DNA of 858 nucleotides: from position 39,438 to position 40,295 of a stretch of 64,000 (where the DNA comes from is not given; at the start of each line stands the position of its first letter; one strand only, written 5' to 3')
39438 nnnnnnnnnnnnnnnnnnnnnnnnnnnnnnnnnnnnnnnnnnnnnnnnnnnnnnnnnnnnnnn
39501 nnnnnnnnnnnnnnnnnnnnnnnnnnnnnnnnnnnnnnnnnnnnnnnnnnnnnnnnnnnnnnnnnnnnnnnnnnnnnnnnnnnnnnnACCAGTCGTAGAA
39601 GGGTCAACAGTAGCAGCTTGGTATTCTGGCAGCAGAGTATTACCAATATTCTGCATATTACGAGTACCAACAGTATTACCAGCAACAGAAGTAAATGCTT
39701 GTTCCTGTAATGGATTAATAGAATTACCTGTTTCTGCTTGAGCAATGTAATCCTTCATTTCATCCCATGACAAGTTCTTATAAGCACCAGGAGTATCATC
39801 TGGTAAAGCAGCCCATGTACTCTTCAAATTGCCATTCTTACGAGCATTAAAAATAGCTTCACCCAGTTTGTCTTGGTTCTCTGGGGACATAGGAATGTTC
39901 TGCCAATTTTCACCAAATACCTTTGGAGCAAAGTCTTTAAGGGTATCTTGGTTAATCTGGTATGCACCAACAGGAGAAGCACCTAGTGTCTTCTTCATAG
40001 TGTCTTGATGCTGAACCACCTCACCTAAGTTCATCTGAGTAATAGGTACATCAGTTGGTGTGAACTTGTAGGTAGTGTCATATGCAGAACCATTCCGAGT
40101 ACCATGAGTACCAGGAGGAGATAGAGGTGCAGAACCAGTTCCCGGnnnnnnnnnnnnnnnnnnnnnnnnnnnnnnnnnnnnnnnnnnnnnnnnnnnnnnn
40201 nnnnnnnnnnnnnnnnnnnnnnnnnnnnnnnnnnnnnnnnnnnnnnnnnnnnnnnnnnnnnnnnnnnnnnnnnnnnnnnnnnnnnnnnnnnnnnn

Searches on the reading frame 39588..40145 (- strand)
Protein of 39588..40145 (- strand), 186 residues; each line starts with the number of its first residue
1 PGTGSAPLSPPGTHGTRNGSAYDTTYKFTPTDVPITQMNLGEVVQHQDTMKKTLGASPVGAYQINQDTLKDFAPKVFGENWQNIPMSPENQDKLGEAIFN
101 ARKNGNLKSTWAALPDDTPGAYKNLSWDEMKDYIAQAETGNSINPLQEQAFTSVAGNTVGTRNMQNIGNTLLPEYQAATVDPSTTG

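Call 11: find_homologous_proteins(query=window:39642-40100:-, max_evalue=0.001)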
Query seq(153 aa): 5 candidates shared short words with the query, none scored E <= 0.001.

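Call 13: search_dna_similar(query=window:39588-40145:-, collection=phages, mode=protein, max_rows=60, rows=spread, max_evalue=0.001)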
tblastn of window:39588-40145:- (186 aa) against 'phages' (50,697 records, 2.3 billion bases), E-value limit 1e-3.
Records with a match: 136; places in all: 136; records where one place covers at least 80% of the query: 114.
Best place of each record, by identity: 95-99% 14; 60-80% 1; <60% 121.
By first word of the organism name: Escherichia 64; Achromobacter 17; Erwinia 16; Klebsiella 11; Pseudomonas 6; Stenotrophomonas 6; Shigella 5; Burkholderia 5; Gamaleyavirus 3; Xanthomonas 3.
By host as written in the record: Escherichia coli 25; - 18; Achromobacter xylosoxidans I2BC 12; Klebsiella pneumoniae 6; Stenotrophomonas maltophilia 6; Escherichia sp. 5; Erwinia amylovora 5; Escherichia coli UPEC 3; and 37 more.
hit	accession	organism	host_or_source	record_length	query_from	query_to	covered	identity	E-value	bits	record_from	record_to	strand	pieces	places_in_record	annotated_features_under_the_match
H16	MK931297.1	Escherichia phage vB_EcoP_3HA13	Escherichia coli serotype O111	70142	1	186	100%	98.4%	2e-122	385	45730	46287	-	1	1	hypothetical protein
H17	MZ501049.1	Escherichia phage AlfredRasser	Escherichia coli K-12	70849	1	186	100%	98.4%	2e-122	385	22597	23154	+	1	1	hypothetical protein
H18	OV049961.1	Escherichia phage vB_Eco_SPSP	-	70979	1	186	100%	98.4%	3e-122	385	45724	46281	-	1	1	hypothetical protein [Escherichia phage PMBT57]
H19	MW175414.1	Escherichia phage VEc25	Escherichia coli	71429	1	186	100%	98.4%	3e-122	385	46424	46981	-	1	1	hypothetical protein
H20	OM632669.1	Escherichia phage BEU42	Escherichia coli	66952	1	186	100%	97.8%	7e-122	384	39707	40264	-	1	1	record has no annotation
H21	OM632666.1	Escherichia phage BEU14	Escherichia coli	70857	1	186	100%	97.8%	7e-122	384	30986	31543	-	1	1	record has no annotation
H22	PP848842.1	Klebsiella phage vB_Kpn16-P2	Klebsiella pneumoniae Kpn16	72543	1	186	100%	59.7%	2e-64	219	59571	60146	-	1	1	virion structural protein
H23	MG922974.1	Klebsiella phage KP8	Klebsiella pneumoniae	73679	1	186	100%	59.2%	1e-63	217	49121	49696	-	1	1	structural protein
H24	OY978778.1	Klebsiella phage vB_Kpn_K60PH164C1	-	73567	1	186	100%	59.2%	2e-63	216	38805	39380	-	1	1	unknown function (x2)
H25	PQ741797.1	Klebsiella phage vB_KoxiM_BaqKoxi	Klebsiella oxytoca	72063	1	186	100%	58.7%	4e-63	215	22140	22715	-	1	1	hypothetical protein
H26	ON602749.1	Klebsiella phage VLCpiP4a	Klebsiella pneumoniae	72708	1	186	100%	58.2%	4e-62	213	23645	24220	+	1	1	virion structural protein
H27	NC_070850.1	Shigella virus Moo19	Shigella flexneri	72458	2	186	99%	57.8%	3e-65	221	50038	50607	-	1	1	virion structural protein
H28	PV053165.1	Escherichia phage PBM-3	Escherichia sp.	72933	2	186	99%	55.3%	5e-62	212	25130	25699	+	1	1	hypothetical protein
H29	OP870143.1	Escherichia phage vB_Eco_F22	Escherichia coli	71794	2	186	99%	54.8%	2e-61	210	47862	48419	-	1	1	hypothetical protein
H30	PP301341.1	Escherichia phage UE-S5b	Escherichia coli UPEC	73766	2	186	99%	54.7%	8e-62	211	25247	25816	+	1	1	hypothetical protein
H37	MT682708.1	Escherichia phage vB_EcoP_SP5M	waste water from pig farming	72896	2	186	99%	53.6%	1e-60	208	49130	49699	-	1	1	lysozyme containing protein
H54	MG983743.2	Xanthomonas phage RiverRider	Xanthomonas fragariae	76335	9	166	85%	57.2%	9e-56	194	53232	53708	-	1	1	hypothetical protein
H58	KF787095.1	Achromobacter phage JWAlpha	Achromobacter xylosoxidans DSM 11852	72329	9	186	96%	47.8%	7e-47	169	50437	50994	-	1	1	hypothetical protein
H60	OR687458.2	Pseudomonas phage CRC2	Pseudomonas alcaligenes T3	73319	5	182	96%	45.9%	1e-44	162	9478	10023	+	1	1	record has no annotation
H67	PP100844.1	Burkholderia phage vB_BpP_HN04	Burkholderia pseudomallei BpHNBP001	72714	34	185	82%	39.4%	4e-29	118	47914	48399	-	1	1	putative structural protein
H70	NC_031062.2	Erwinia phage vB_EamP_Frozen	blossoms and branches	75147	34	143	59%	44.8%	2e-25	107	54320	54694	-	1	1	virion structural protein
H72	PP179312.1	Pseudomonas phage Arace01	Pseudomonas syringae 19B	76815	15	140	68%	35.0%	4e-18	87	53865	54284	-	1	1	putative structural protein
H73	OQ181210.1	Erwinia phage Kuerle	Erwinia amylovora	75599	11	139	69%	31.6%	7e-9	60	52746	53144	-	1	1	putative structural protein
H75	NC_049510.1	Erwinia phage phiEaP8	Erwinia amylovora; Erwinia pyrifoliae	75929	33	152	65%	32.8%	1e-11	68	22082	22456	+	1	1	virion structural protein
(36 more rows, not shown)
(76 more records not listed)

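Call 20: get_annotated_region(hit=H37, flank=1500)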
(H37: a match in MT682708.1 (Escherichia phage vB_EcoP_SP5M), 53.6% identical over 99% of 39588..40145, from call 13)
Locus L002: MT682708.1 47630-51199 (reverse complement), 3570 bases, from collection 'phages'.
description: Escherichia phage vB_EcoP_SP5M, complete genome.
organism: Escherichia phage vB_EcoP_SP5M (NCBI taxid 2750853)
taxonomy: Viruses; Duplodnaviria; Heunggongvirae; Uroviricota; Caudoviricetes; Schitoviridae; Enquatrovirinae; Gamaleyavirus; Gamaleyavirus Sp5m
host: -; source: waste water from pig farming; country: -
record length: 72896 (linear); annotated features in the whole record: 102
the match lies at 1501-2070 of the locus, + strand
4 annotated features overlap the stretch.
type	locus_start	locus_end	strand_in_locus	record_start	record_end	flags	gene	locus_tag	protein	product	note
CDS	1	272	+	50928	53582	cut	-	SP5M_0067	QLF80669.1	hypothetical protein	-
CDS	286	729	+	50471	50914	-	-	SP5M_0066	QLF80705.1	hypothetical protein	-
CDS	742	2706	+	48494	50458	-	-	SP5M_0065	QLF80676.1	lysozyme containing protein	-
CDS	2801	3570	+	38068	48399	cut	-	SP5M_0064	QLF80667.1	virion RNA polymerase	-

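Call 21: get_annotated_region(hit=H67, flank=1800)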
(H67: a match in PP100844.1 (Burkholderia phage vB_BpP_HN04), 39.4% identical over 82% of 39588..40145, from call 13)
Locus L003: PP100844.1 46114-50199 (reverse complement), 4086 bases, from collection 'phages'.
description: Burkholderia phage vB_BpP_HN04, complete genome.
organism: Burkholderia phage vB_BpP_HN04 (NCBI taxid 3116021)
taxonomy: Viruses; Duplodnaviria; Heunggongvirae; Uroviricota; Caudoviricetes; Schitoviridae
host: Burkholderia pseudomallei BpHNBP001; source: contaminated solid; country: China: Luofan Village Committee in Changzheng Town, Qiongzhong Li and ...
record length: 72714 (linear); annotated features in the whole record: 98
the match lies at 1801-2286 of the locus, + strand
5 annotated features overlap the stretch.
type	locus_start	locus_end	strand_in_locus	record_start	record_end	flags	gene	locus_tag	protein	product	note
CDS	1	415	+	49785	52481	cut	-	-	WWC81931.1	baseplate wedge protein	ORF72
CDS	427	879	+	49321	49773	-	-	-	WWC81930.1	unnamed protein product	ORF71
CDS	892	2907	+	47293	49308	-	-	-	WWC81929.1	putative structural protein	ORF70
CDS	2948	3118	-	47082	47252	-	-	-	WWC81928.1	hypothetical protein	ORF69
CDS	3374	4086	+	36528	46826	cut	-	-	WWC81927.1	virion DNA-directed RNA polymerase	ORF68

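Call 22: get_annotated_region(hit=H70, flank=1800)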
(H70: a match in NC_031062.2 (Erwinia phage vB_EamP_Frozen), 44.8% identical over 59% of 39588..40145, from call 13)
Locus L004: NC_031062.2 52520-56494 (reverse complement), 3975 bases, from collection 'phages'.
description: Erwinia phage vB_EamP_Frozen, complete genome.
organism: Erwinia phage vB_EamP_Frozen (NCBI taxid 1852641)
taxonomy: Viruses; Duplodnaviria; Heunggongvirae; Uroviricota; Caudoviricetes; Schitoviridae; Erskinevirinae; Johnsonvirus; Johnsonvirus frozen
host: -; source: blossoms and branches; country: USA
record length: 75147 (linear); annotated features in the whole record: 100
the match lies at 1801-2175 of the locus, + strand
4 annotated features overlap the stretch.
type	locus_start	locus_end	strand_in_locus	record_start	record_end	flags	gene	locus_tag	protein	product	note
CDS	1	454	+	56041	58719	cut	-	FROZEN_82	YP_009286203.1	hypothetical protein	gp82; putative N4 gp53-like protein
CDS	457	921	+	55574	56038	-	-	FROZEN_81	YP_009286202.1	putative structural protein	gp81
CDS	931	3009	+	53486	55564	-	-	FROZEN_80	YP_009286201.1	virion structural protein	gp80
CDS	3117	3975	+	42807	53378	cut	-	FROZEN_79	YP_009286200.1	virion RNA polymerase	gp79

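Call 23: get_annotated_region(hit=H72, flank=1800)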
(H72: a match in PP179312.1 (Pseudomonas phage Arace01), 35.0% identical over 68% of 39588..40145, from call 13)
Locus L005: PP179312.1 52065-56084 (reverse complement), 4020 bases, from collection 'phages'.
description: Pseudomonas phage Arace01, complete genome.
organism: Pseudomonas phage Arace01 (NCBI taxid 3138526)
taxonomy: Viruses
host: Pseudomonas syringae 19B; source: apricot soil; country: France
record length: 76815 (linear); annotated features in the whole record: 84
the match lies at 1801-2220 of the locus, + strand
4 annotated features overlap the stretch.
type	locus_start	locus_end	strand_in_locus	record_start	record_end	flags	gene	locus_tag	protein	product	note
CDS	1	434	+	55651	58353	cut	-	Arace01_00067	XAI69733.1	membrane protein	[Pseudomonas phage Zuri]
CDS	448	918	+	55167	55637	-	-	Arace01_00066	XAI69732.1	hypothetical protein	-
CDS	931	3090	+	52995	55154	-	-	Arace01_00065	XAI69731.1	putative structural protein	[Escherichia phage vB_EcoP_PhAPEC7]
CDS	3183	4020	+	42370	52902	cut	-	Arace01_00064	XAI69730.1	RNA polymerase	[Pseudomonas phage Zuri]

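Call 24: get_annotated_region(hit=H58, flank=1800)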
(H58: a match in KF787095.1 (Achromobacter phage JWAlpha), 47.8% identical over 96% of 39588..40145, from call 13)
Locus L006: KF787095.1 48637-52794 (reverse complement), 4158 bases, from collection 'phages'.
description: Achromobacter phage JWAlpha, complete genome.
organism: Achromobacter phage JWAlpha (NCBI taxid 1416009)
taxonomy: Viruses; Duplodnaviria; Heunggongvirae; Uroviricota; Caudoviricetes; Schitoviridae; Rothmandenesvirinae; Jwalphavirus; Jwalphavirus jwalpha
host: Achromobacter xylosoxidans DSM 11852; source: -; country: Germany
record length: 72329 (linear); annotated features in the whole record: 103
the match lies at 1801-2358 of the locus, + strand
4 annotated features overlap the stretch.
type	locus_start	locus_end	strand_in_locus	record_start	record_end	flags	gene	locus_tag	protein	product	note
CDS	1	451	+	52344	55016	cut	-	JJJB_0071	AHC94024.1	hypothetical protein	similar to gp53 [Escherichia phage N4]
CDS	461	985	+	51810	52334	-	-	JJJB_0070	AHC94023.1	hypothetical protein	similar to IME11_14 [Enterobacter phage IME11] and ECBP1_0060 [Escherichia phage KBNP21]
CDS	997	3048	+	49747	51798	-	-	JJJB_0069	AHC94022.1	hypothetical protein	similar to structural protein [Escherichia phage EC1-UPM] and ECBP1_0059 [Escherichia phage KBNP21]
CDS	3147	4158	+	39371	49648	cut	-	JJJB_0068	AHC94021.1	virion RNA polymerase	similar to virion RNA polymerase [Escherichia phage N4]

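Call 25: get_annotated_region(hit=H54, flank=1800)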
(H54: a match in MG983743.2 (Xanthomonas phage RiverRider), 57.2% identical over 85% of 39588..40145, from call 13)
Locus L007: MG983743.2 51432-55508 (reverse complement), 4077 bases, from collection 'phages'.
description: Xanthomonas phage RiverRider, complete genome.
organism: Xanthomonas phage RiverRider (NCBI taxid 2108116)
taxonomy: Viruses; Duplodnaviria; Heunggongvirae; Uroviricota; Caudoviricetes; Schitoviridae; Riverridervirus; Riverridervirus riverrider
host: Xanthomonas fragariae; source: strawberry plant; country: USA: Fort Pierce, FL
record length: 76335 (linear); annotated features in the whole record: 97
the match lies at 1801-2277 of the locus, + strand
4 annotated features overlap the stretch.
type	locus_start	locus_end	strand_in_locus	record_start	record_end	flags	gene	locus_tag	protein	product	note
CDS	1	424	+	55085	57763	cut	-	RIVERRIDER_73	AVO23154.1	hypothetical protein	-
CDS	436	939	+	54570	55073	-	-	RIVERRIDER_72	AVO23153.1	hypothetical protein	-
CDS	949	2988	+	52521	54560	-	-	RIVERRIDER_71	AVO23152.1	hypothetical protein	-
CDS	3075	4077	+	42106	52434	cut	-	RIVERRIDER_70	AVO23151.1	virion RNA polymerase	-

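Call 26: get_annotated_region(hit=H75, flank=1800)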
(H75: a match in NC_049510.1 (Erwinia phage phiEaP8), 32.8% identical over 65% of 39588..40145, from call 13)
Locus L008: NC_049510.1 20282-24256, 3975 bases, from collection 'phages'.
description: Erwinia phage phiEaP-8, complete genome.
organism: Erwinia phage phiEaP8 (NCBI taxid 2178928)
taxonomy: Viruses; Duplodnaviria; Heunggongvirae; Uroviricota; Caudoviricetes; Schitoviridae; Erskinevirinae; Yonginvirus; Yonginvirus EaP8
host: Erwinia amylovora; Erwinia pyrifoliae; source: -; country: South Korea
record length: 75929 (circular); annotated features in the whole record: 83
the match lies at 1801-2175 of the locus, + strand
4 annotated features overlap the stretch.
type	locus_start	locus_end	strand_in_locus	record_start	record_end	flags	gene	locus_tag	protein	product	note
CDS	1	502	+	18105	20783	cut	-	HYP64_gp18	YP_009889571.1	hypothetical protein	-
CDS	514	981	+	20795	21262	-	-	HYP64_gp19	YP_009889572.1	hypothetical protein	-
CDS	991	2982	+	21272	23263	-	-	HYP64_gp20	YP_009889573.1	virion structural protein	-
CDS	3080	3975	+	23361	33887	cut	-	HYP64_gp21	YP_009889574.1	virion RNA polymerase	-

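Call 27: get_annotated_region(hit=H73, flank=1800)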
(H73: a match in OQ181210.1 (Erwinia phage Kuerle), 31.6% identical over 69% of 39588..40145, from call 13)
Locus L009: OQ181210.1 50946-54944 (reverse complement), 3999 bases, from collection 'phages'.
description: Erwinia phage Kuerle, complete genome.
organism: Erwinia phage Kuerle (NCBI taxid 3019840)
taxonomy: Viruses; Duplodnaviria; Heunggongvirae; Uroviricota; Caudoviricetes; Schitoviridae; Erskinevirinae; Yonginvirus
host: Erwinia amylovora; source: -; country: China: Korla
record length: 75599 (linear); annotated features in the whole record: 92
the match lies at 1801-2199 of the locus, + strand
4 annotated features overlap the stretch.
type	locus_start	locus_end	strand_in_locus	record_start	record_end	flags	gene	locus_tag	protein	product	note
CDS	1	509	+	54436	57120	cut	-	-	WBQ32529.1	hypothetical protein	-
CDS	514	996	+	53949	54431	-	-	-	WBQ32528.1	hypothetical protein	-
CDS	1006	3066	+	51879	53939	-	-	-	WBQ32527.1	putative structural protein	-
CDS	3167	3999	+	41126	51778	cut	-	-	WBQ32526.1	virion-associated RNA polymerase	-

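Call 28: get_annotated_region(hit=H60, flank=1800)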
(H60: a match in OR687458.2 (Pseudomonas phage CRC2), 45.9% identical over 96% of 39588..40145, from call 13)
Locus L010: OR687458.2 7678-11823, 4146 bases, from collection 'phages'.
description: UNVERIFIED_ORG: Pseudomonas phage CRC2, complete genome.
organism: Pseudomonas phage CRC2 (NCBI taxid 3096139)
taxonomy: Viruses; Duplodnaviria; Heunggongvirae; Uroviricota; Caudoviricetes; Schitoviridae
host: Pseudomonas alcaligenes T3; source: lake water; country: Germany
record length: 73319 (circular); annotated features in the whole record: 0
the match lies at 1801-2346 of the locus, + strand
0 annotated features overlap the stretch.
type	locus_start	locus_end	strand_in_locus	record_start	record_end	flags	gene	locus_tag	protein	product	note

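Call 30: predict_structure(protein=window:39588-40145:-)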
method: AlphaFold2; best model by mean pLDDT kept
length: 186 residues; sequences in the alignment: 1
mean_pLDDT: 45.8   pTM: 0.41
mean pLDDT of the five models: 45.8, 43.5, 41.3, 38.0, 34.0
residues with pLDDT >= 90: 0; 70-90: 23; 50-70: 48; < 50: 115
segments of 3 or more residues with pLDDT < 50: 1-37, 48-63, 110-121, 136-181, 183-186
pLDDT, mean of each block of 10 residues (from residue 1): 32 29 27 48 55 35 56 80 72 72 58 41 60 49 32 28 25 31 40
secondary structure, 60 per line:
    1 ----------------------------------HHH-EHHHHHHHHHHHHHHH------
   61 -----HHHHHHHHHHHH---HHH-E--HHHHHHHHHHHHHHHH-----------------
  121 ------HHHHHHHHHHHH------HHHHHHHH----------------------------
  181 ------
elements in order: H40-54 H66-77 H88-103 H127-138 H145-152
